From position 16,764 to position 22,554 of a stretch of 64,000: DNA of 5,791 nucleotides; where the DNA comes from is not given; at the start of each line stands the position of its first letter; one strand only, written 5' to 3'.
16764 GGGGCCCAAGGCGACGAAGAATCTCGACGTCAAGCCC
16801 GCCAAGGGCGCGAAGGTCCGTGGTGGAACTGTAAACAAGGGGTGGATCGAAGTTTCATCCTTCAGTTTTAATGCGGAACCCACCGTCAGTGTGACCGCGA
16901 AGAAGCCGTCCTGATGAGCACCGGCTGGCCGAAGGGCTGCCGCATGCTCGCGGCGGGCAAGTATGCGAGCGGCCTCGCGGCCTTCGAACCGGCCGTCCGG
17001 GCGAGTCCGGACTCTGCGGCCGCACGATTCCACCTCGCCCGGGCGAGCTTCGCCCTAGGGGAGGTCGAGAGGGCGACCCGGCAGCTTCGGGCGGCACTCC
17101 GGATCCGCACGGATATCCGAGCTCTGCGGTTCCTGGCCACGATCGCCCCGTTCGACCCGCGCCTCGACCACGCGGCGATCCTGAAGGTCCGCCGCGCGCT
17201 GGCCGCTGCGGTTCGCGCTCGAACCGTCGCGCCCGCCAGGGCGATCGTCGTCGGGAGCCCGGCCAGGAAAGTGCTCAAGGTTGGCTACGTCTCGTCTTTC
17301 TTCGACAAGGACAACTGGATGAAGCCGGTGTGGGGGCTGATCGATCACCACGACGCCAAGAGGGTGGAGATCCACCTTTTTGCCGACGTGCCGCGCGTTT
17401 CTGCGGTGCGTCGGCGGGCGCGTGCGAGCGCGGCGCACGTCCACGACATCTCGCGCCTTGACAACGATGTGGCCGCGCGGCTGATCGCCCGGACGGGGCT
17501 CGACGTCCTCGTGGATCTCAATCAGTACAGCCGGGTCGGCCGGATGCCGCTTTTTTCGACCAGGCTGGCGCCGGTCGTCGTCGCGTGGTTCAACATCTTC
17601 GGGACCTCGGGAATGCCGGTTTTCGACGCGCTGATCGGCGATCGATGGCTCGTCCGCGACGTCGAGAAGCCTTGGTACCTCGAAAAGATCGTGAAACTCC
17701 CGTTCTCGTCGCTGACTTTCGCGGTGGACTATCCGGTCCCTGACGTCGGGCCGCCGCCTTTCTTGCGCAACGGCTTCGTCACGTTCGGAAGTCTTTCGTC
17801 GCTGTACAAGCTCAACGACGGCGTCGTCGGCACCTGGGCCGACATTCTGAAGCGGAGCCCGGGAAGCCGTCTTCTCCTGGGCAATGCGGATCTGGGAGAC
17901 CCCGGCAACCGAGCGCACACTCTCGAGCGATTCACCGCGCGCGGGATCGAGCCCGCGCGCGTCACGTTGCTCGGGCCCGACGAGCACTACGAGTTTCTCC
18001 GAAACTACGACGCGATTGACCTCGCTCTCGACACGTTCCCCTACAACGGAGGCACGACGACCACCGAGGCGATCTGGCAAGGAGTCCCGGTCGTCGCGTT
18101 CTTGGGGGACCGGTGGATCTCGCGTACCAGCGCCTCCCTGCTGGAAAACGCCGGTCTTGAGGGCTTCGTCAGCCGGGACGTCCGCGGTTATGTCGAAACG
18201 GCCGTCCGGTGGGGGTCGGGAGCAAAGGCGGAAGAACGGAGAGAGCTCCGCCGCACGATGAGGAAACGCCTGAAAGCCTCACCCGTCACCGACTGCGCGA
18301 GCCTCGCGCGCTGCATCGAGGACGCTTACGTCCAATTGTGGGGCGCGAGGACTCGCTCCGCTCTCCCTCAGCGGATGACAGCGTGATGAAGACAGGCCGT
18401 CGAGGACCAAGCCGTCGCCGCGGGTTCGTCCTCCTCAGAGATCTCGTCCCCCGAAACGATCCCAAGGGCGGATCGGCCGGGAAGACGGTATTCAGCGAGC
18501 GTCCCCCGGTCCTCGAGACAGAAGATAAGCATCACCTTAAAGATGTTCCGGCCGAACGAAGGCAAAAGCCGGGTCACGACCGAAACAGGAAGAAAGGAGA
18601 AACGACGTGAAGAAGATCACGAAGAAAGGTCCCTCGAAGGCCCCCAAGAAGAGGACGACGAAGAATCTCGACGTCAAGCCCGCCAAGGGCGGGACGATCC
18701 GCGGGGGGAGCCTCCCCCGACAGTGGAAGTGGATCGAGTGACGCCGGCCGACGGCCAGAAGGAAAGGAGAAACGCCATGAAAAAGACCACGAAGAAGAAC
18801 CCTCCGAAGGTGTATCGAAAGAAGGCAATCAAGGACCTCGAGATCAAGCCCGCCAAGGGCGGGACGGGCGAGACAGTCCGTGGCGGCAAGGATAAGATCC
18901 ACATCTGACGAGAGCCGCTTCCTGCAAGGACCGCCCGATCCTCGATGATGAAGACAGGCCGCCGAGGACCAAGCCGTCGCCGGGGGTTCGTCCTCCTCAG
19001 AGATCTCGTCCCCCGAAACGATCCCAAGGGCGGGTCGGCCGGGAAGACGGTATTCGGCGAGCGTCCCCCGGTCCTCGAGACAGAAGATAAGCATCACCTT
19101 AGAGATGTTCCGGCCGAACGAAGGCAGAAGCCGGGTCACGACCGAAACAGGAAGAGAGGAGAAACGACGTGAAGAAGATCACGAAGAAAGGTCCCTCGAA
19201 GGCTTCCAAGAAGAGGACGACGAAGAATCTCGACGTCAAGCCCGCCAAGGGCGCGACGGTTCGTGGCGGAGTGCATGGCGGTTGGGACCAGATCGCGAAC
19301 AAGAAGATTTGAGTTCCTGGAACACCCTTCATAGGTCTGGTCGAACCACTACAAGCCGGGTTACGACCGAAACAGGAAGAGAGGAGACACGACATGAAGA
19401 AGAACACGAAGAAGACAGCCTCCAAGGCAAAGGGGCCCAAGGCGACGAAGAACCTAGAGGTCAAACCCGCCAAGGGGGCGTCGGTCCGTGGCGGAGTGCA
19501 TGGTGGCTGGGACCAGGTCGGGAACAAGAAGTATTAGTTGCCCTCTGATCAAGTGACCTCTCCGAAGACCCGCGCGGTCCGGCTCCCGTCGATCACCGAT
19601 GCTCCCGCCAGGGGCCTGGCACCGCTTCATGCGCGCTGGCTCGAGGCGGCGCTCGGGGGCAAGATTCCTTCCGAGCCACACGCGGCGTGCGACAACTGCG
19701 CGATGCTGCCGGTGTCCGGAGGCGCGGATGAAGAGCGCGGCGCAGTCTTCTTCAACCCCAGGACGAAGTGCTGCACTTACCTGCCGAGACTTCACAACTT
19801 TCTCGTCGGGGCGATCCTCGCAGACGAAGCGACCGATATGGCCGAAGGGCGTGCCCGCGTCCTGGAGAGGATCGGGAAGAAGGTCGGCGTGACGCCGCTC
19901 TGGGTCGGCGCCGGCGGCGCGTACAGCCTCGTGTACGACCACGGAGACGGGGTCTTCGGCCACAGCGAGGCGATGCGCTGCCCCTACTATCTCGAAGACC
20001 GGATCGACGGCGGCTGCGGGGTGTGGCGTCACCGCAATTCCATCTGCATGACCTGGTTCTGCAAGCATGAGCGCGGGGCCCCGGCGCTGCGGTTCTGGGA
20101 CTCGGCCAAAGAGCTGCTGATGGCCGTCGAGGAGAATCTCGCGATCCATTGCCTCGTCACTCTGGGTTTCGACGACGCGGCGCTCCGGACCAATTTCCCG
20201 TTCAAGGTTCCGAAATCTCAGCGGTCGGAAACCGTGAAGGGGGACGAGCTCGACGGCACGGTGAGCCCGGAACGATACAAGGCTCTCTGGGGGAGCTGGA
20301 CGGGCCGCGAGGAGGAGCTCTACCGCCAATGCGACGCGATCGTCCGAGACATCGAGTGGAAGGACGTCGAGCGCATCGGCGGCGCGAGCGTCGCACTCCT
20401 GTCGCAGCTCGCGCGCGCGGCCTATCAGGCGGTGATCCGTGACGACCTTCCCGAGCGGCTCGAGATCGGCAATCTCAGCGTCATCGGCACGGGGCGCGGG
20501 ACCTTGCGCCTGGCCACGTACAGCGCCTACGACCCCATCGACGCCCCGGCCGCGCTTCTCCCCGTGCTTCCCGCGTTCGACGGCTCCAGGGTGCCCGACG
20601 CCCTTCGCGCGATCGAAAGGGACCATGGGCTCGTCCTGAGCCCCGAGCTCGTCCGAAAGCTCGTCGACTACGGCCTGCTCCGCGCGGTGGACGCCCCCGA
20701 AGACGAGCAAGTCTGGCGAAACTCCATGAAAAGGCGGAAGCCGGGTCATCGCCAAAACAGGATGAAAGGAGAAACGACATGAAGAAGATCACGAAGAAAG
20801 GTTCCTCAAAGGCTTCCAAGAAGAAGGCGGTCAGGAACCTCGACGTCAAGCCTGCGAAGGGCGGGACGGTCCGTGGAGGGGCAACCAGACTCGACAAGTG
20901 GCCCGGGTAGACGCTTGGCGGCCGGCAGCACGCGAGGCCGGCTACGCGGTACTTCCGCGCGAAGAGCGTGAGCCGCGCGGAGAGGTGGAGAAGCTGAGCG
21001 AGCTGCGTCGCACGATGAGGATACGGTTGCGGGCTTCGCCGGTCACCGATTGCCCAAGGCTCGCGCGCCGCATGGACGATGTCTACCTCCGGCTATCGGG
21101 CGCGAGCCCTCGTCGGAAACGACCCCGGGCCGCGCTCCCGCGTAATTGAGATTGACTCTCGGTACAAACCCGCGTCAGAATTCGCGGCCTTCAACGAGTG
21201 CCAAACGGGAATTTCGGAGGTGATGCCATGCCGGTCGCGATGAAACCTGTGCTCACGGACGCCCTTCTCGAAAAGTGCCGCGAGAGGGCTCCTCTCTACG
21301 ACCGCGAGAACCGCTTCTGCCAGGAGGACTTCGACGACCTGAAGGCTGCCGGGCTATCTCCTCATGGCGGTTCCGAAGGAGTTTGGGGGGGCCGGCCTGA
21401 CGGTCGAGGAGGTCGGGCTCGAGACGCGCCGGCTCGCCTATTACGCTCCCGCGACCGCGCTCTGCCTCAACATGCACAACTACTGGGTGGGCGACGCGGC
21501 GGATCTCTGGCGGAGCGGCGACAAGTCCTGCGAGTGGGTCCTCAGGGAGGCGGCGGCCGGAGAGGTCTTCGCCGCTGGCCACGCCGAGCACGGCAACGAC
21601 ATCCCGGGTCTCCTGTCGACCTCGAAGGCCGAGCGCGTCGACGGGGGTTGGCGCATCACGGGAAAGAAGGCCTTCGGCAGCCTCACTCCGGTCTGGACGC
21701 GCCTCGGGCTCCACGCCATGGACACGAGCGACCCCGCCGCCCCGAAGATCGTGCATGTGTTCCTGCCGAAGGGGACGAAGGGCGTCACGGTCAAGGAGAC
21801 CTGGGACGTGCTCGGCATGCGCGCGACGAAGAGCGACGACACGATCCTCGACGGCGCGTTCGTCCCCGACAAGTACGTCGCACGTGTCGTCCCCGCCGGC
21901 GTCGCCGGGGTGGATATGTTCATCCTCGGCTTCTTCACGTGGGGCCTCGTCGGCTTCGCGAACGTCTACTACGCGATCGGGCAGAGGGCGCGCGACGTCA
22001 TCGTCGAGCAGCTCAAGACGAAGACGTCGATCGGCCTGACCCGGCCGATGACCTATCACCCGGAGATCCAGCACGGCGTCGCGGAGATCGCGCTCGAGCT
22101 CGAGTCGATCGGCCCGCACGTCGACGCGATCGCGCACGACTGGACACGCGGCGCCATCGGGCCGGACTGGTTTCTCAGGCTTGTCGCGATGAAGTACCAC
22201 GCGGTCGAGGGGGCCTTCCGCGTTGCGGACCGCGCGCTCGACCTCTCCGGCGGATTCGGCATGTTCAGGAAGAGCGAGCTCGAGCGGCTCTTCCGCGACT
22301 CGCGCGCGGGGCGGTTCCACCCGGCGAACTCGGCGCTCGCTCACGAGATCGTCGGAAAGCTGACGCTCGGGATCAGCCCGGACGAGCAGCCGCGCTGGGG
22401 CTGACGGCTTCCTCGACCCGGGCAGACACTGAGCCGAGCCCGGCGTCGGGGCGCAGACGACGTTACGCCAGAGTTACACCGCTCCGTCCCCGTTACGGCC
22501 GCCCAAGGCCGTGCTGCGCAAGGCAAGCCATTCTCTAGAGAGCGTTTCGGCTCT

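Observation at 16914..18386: TPR-GT41 (O-GlcNAc-transferase-like) glycosyltransferase translationally coupled to a Ser/Thr-rich precursor; decayed second copy at the array end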

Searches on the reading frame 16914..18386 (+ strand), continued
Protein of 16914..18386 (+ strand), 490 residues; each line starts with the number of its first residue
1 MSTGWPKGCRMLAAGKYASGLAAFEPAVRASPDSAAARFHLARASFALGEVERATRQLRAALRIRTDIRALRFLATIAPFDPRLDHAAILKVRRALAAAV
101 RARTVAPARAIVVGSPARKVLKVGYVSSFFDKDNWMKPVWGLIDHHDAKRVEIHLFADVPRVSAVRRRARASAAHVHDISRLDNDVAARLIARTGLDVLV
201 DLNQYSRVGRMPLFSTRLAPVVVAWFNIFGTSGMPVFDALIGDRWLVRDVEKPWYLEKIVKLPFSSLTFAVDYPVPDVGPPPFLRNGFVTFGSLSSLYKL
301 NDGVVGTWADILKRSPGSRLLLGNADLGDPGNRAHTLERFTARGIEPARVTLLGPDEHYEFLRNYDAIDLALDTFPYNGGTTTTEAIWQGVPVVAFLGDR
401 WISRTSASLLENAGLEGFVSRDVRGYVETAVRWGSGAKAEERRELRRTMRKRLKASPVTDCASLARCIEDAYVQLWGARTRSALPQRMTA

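Call 34: find_related_loci(query=A1, collection=metagenome_contigs, flank=6000)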
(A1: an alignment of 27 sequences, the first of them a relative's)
Query A1 (490 aa) in metagenome_contigs; peptide patterns used: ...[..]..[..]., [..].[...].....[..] (x = any residue, [..] = any of these).
600 stretches matched a pattern (row limit reached: there are more); 520 encode a relative of the query (tblastn E <= 1e-3); the best 80 are kept; 80 distinct loci.
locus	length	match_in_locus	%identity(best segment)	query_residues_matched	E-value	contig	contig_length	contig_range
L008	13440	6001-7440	81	7-486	0e+0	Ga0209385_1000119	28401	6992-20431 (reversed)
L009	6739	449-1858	57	7-478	5e-168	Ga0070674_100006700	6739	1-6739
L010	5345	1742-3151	57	7-478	5e-170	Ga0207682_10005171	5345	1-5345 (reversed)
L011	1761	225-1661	56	7-487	0e+0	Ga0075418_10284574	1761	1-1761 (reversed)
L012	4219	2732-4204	55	7-489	2e-169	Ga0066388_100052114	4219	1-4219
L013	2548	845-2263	52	7-478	2e-172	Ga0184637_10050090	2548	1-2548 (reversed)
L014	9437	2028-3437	58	6-475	2e-160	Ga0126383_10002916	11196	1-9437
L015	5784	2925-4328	57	8-475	2e-158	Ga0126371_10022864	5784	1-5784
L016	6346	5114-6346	57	7-416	2e-142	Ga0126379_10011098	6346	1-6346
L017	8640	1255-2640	49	5-472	3e-133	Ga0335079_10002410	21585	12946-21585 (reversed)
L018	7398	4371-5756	49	5-472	3e-133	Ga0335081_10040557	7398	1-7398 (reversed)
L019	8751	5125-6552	46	8-482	6e-130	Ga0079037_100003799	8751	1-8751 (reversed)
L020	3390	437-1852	47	8-478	8e-133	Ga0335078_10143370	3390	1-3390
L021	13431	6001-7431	45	8-482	3e-128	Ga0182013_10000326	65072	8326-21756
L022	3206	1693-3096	46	5-475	1e-131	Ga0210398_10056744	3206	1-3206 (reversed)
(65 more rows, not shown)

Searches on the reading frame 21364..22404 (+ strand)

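Call 3: search_protein_families(library=pfam, proteins=[window:21364-22404:+], max_evalue=0.01)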
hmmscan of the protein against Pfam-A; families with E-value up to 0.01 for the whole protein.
window:21364-22404:+ (346 aa): 3 families
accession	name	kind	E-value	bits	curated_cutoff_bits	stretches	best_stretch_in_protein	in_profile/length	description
PF08028.16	Acyl-CoA_dh_2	-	7.4e-11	42.9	22.7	1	206-322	11-132/134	Acyl-CoA dehydrogenase, C-terminal domain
PF00441.29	Acyl-CoA_dh_1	-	8.4e-10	39.4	22.4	1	196-318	16-133/150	Acyl-CoA dehydrogenase, C-terminal domain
PF02770.24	Acyl-CoA_dh_M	-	1.9e-08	34.8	33.3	1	75-163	8-95/97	Acyl-CoA dehydrogenase, middle domain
